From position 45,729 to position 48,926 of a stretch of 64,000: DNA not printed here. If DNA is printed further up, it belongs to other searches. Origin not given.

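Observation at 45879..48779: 966-aa hybrid kinase with two complete HisKA-HATPase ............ flanking an internal receiver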

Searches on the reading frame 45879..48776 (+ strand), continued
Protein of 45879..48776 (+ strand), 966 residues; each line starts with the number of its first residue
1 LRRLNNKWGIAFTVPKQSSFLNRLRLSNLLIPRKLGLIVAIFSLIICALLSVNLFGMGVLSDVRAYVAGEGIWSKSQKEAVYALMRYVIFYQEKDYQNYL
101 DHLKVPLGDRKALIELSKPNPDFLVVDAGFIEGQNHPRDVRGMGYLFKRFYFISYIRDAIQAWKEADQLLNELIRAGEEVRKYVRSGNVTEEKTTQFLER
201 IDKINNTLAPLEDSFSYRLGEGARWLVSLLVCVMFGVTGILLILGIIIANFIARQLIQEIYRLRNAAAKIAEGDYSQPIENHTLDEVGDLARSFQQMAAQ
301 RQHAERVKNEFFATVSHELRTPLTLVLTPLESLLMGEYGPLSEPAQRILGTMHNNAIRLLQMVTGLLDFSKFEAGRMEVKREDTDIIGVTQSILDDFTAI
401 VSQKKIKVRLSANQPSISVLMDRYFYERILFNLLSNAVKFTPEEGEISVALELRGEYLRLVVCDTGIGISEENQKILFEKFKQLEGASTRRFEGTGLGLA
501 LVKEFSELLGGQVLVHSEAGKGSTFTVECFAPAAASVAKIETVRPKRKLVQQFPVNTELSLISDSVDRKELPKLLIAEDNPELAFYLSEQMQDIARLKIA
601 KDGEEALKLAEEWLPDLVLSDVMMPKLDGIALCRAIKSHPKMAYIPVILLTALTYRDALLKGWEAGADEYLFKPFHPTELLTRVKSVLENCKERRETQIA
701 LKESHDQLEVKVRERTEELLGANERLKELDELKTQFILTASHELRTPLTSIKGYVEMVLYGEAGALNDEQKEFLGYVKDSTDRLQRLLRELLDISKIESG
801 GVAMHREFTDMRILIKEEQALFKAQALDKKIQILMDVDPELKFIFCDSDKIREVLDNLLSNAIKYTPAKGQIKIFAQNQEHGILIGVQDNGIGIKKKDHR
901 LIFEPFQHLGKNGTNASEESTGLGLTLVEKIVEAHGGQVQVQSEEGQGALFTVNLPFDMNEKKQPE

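Call 23: find_encoding_contigs(protein=P0002, flank=6000, max_places=2)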
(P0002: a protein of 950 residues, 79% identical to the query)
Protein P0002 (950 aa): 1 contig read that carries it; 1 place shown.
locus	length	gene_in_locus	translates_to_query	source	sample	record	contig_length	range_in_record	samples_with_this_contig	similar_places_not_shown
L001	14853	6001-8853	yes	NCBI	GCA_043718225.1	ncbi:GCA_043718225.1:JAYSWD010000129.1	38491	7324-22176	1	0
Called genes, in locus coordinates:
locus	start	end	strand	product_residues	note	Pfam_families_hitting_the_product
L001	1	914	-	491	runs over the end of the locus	PF00199:Catalase, PF06628:Catalase-rel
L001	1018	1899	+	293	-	PF00126:HTH_1, PF03466:LysR_substrate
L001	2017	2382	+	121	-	PF03779:SPW (weak)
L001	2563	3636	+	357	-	PF02518:HATPase_c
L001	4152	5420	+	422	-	PF13439:Glyco_transf_4, PF20706:GT4-conflict (weak), PF13579:Glyco_trans_4_4, PF00534:Glycos_transf_1, PF13692:Glyco_trans_1_4, PF13524:Glyco_trans_1_2 (weak)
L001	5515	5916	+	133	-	PF00072:Response_reg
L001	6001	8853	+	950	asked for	PF00672:HAMP, PF00512:HisKA, PF02518:HATPase_c, PF13581:HATPase_c_2 (faint), PF00072:Response_reg, PF00512:HisKA, PF02518:HATPase_c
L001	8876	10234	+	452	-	PF00072:Response_reg, PF00158:Sigma54_activat, PF14532:Sigma54_activ_2, PF07728:AAA_5 (weak), PF25601:AAA_lid_14, PF02954:HTH_8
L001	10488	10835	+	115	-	-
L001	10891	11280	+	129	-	PF00072:Response_reg (weak)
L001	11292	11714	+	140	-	PF00072:Response_reg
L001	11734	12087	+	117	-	-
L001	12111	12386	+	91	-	-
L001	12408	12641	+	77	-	-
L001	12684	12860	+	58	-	PF07043:DUF1328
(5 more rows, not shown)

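Call 24: find_encoding_contigs(protein=P0006, flank=6000, max_places=2)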
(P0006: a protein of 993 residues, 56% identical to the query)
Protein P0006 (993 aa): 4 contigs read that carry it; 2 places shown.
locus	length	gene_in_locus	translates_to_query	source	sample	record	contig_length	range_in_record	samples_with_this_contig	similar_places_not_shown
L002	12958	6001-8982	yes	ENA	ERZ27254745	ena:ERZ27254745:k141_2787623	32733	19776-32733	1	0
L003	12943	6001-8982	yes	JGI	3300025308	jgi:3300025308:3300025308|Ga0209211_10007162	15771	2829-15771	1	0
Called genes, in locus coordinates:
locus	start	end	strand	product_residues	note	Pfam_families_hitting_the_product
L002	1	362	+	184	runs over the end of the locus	PF08207:EFP_N, PF01132:EFP, PF09285:Elong-fact-P_C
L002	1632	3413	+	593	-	PF00672:HAMP, PF00512:HisKA, PF02518:HATPase_c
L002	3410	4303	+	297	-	PF00072:Response_reg, PF00990:GGDEF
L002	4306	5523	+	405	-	PF00072:Response_reg, PF00512:HisKA, PF02518:HATPase_c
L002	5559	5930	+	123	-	PF00072:Response_reg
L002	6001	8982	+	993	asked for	PF00672:HAMP, PF00512:HisKA, PF02518:HATPase_c, PF00072:Response_reg, PF00512:HisKA, PF02518:HATPase_c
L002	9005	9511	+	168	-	PF00072:Response_reg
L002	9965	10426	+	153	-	PF01668:SmpB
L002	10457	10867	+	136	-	PF13291:ACT_4 (faint), PF01842:ACT (faint)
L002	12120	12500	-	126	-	-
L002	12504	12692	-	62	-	PF12728:HTH_17, PF00376:MerR, PF13411:MerR_1 (weak)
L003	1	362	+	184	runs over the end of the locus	PF08207:EFP_N, PF01132:EFP, PF09285:Elong-fact-P_C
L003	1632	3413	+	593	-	PF00672:HAMP, PF00512:HisKA, PF02518:HATPase_c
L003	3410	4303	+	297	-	PF00072:Response_reg, PF00990:GGDEF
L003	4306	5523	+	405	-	PF00072:Response_reg, PF00512:HisKA, PF02518:HATPase_c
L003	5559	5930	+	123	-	PF00072:Response_reg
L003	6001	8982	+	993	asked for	PF00672:HAMP, PF00512:HisKA, PF02518:HATPase_c, PF00072:Response_reg, PF00512:HisKA, PF02518:HATPase_c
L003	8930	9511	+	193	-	PF00072:Response_reg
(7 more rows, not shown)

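Call 26: find_encoding_contigs(protein=P0045, flank=5000, max_places=1)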
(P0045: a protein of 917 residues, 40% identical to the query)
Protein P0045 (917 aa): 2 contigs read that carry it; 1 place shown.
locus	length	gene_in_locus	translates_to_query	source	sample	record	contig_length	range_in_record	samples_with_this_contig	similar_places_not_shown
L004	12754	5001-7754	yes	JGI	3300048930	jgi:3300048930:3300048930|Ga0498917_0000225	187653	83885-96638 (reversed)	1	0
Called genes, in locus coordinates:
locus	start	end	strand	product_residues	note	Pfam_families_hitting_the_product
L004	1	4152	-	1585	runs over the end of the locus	PF00672:HAMP, PF00672:HAMP, PF18947:HAMP_2, PF00672:HAMP, PF18947:HAMP_2, PF00672:HAMP, PF18947:HAMP_2, PF00672:HAMP, +12 more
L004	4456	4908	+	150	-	PF00072:Response_reg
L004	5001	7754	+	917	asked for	PF00672:HAMP, PF00512:HisKA, PF02518:HATPase_c, PF13581:HATPase_c_2 (faint), PF00072:Response_reg, PF00512:HisKA, PF02518:HATPase_c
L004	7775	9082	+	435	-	-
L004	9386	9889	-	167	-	PF00027:cNMP_binding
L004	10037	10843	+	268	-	PF00583:Acetyltransf_1, PF13673:Acetyltransf_10, PF13508:Acetyltransf_7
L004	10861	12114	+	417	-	PF00155:Aminotran_1_2, PF01041:DegT_DnrJ_EryC1 (weak)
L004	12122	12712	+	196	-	PF00588:SpoU_methylase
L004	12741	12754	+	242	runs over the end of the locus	PF00484:Pro_CA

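Call 27: find_encoding_contigs(protein=P0017, flank=5000, max_places=1)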
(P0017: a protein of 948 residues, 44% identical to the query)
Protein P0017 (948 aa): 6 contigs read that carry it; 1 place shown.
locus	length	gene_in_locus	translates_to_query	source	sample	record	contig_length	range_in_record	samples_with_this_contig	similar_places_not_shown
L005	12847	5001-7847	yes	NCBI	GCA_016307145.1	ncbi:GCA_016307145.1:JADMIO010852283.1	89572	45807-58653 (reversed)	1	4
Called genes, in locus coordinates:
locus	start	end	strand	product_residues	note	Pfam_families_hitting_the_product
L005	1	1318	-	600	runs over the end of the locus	PF04773:FecR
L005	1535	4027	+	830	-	PF17900:Peptidase_M1_N, PF01433:Peptidase_M1, PF02985:HEAT (faint), PF13646:HEAT_2, PF03130:HEAT_PBS (faint), PF13646:HEAT_2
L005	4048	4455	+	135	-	PF00472:RF-1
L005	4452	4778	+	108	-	PF04342:DMT_6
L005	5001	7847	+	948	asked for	PF00672:HAMP, PF00512:HisKA, PF02518:HATPase_c, PF13581:HATPase_c_2 (faint), PF00072:Response_reg, PF00512:HisKA, PF02518:HATPase_c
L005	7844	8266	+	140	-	PF00072:Response_reg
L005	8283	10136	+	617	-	PF05231:MASE1, PF00989:PAS (weak), PF13188:PAS_8, PF13426:PAS_9, PF00990:GGDEF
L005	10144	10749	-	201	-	PF00574:CLP_protease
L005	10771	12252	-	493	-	-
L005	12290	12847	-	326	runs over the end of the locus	-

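Call 55: predict_structure(alignment_id=A2)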
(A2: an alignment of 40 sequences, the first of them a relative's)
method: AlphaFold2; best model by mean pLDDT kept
length: 953 residues; sequences in the alignment: 40
mean_pLDDT: 77.4   pTM: 0.51
mean pLDDT of the five models: 77.4, 76.0, 73.6, 72.9, 72.9
residues with pLDDT >= 90: 151; 70-90: 580; 50-70: 161; < 50: 61
segments of 3 or more residues with pLDDT < 50: 1-5, 471-480, 543-548, 690-711, 947-953
pLDDT, mean of each block of 10 residues (from residue 1): 48 69 81 83 82 81 90 92 93 90 88 91 86 81 82 88 91 87 91 87 82 84 85 83 79 70 70 72 69 63 68 75 75 74 74 72 79 86 80 88 86 88 82 91 93 77 65 44 73 89 83 92 60 56 47 67 80 77 85 90 87 80 87 82 68 82 71 75 55 42 41 55 61 68 67 74 75 74 68 87 88 85 90 88 88 85 90 90 81 60 59 86 88 88 64 35
secondary structure, 60 per line:
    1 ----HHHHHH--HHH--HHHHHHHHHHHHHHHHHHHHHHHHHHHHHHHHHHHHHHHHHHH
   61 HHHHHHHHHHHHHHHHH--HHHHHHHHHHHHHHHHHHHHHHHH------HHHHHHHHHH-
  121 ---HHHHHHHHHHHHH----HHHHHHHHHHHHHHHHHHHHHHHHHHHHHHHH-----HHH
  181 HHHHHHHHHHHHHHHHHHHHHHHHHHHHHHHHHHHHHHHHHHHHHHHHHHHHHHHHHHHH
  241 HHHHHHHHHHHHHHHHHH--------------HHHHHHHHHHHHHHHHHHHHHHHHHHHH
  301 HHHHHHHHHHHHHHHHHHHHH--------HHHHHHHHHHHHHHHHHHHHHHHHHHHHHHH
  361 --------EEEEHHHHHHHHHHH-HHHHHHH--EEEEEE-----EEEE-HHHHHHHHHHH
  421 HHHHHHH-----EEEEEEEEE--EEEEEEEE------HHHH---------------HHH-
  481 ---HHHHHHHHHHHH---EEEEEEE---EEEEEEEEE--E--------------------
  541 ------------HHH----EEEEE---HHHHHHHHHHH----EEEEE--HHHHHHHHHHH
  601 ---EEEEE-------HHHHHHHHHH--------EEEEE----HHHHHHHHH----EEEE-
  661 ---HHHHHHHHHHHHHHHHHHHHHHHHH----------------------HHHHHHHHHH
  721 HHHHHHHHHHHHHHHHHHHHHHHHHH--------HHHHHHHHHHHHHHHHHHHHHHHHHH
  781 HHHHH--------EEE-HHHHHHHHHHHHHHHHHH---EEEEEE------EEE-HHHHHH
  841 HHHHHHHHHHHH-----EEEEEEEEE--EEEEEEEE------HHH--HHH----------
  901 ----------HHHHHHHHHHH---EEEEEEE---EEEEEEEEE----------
elements in order (helices of 4 or more, strands of 3 or more residues): H5-10 H18-77 H80-103 H110-119 H124-136 H141-172 H178-258 H273-321 H330-360 E369-372 H373-383 H385-391 E394-399 E405-408 H410-427 E433-441 E444-451 H458-461 H484-495 E499-505 E509-517 E560-564 H568-578 E583-587 H590-600 E604-608 H616-625 E634-638 H643-651 E656-659 H664-688 H711-746 H755-785 E794-796 H798-815 E819-824 E831-833 H835-852 E858-866 E869-876 H911-921 E925-931 E935-943

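Call 64: find_encoding_contigs(protein=P0090, flank=4000, max_places=1)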
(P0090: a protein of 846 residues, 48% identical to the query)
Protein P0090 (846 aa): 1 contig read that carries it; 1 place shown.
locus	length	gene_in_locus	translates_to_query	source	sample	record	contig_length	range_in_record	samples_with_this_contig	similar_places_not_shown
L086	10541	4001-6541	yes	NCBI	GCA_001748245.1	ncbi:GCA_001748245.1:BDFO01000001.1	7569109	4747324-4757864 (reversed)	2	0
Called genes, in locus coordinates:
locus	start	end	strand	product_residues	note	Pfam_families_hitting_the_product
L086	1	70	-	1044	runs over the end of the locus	PF00873:ACR_tran, PF02355:SecD_SecF_C (weak), PF03176:MMPL (weak)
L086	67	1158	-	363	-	PF25973:BSH_CzcB (faint), PF25954:Beta-barrel_RND_2, PF25989:YknX_C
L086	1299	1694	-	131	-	PF07166:DUF1398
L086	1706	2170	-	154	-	PF13463:HTH_27 (faint), PF01047:MarR (weak), PF12802:MarR_2, PF13412:HTH_24 (weak)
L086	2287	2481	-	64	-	-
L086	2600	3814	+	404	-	PF24096:DUF7379 (faint), PF07819:PGAP1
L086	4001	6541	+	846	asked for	PF25487:ETR1_N, PF00512:HisKA, PF02518:HATPase_c, PF13581:HATPase_c_2 (faint), PF00072:Response_reg, PF00512:HisKA, PF02518:HATPase_c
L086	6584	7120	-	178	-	-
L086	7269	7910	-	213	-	PF00293:NUDIX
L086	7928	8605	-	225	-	-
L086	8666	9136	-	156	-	PF16694:Cytochrome_P460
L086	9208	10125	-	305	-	PF04055:Radical_SAM, PF13186:SPASM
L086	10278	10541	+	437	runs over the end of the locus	PF01082:Cu2_monooxygen (weak), PF03712:Cu2_monoox_C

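Call 65: find_encoding_contigs(protein=P0107, flank=4000, max_places=1)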
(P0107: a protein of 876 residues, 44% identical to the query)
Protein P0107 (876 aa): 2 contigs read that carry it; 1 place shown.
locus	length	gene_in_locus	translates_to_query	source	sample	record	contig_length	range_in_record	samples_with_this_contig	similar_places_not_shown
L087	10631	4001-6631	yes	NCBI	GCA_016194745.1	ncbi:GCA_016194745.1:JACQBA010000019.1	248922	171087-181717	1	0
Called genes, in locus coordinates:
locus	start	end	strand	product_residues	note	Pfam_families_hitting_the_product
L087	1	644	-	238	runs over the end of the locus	-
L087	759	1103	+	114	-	PF00903:Glyoxalase, PF13669:Glyoxalase_4 (faint), PF12681:Glyoxalase_2 (weak)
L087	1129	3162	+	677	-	PF02838:Glyco_hydro_20b, PF00728:Glyco_hydro_20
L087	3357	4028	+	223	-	-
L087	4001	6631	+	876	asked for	PF00512:HisKA, PF02518:HATPase_c, PF00072:Response_reg, PF00512:HisKA, PF02518:HATPase_c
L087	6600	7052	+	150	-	PF00072:Response_reg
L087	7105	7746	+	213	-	-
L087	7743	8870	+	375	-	PF01636:APH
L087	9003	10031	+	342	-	PF11019:DUF2608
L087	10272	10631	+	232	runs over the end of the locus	-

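Call 66: find_encoding_contigs(protein=P0027, flank=4000, max_places=1)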
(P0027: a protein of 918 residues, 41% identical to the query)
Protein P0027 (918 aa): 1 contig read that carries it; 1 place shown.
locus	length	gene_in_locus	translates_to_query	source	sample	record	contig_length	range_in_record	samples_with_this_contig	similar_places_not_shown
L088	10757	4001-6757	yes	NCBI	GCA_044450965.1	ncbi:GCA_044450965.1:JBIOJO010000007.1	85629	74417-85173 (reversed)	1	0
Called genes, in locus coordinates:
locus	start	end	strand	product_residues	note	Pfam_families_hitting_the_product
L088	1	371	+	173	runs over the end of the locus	PF10502:Peptidase_S26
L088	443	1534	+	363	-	PF01464:SLT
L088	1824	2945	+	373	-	PF01553:Acyltransferase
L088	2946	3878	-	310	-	PF09982:LpxR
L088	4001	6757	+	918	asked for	PF00672:HAMP, PF00512:HisKA, PF02518:HATPase_c, PF13581:HATPase_c_2 (faint), PF00072:Response_reg, PF00512:HisKA, PF02518:HATPase_c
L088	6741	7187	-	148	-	PF00072:Response_reg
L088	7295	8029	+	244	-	PF24481:CT398_CC (weak), PF02591:Zn_ribbon_9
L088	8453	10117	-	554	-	-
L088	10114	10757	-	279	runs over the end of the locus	-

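Call 71: search_protein_families(library=pfam, alignment_id=A2, max_evalue=0.01)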
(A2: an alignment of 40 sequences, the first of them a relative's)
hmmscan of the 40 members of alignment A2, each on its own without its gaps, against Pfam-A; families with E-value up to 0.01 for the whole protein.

A. member 1, P0001 (953 aa): 7 families
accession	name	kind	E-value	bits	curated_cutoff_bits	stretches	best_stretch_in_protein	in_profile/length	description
PF02518.31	HATPase_c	-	3.9e-58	195.1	26.4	2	834-945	2-110/111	Histidine kinase-, DNA gyrase B-, and HSP90-like ATPase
PF00512.31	HisKA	-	7.3e-37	125.7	26.9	2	720-787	2-66/66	His Kinase A (phospho-acceptor) domain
PF00072.30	Response_reg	-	1.1e-21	77.5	30.2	1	562-672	2-111/111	Response regulator receiver domain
PF00672.30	HAMP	-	1.5e-11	44.9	25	1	238-286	1-49/53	HAMP domain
PF13581.12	HATPase_c_2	-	6.7e-08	33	27.4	0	421-496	40-112/127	Histidine kinase-like ATPase domain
PF13589.12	HATPase_c_3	-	0.0001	22.8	25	0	841-896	6-59/137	Histidine kinase-, DNA gyrase B-, and HSP90-like ATPase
PF14501.12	HATPase_c_5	-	0.0018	18.6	22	1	840-933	8-93/102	GHKL domain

B. families by the number of members that match (of 40 scanned): 14 families
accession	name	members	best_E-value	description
PF02518.31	HATPase_c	40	5.6e-61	Histidine kinase-, DNA gyrase B-, and HSP90-like ATPase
PF00512.31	HisKA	40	2.9e-38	His Kinase A (phospho-acceptor) domain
PF00072.30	Response_reg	40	6.1e-27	Response regulator receiver domain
PF00672.30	HAMP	40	1.3e-14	HAMP domain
PF13581.12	HATPase_c_2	39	3.7e-10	Histidine kinase-like ATPase domain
PF13589.12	HATPase_c_3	25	9.2e-07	Histidine kinase-, DNA gyrase B-, and HSP90-like ATPase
PF14501.12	HATPase_c_5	11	3e-11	GHKL domain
PF10090.15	HPTransfase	11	0.00016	Histidine phosphotransferase C-terminal domain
PF21695.3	GlnR_1st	3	0.0039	Transcription regulator GlnR, N-terminal domain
PF04678.18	MCU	2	0.0071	Mitochondrial calcium uniporter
PF16559.10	GIT_CC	1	0.0029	GIT coiled-coil Rho guanine nucleotide exchange factor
PF24525.1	TTC3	1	0.004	TTC3, helical domain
PF03938.19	OmpH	1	0.0069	Outer membrane protein (OmpH-like)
PF02262.21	Cbl_N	1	0.0093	CBL proto-oncogene N-terminal domain 1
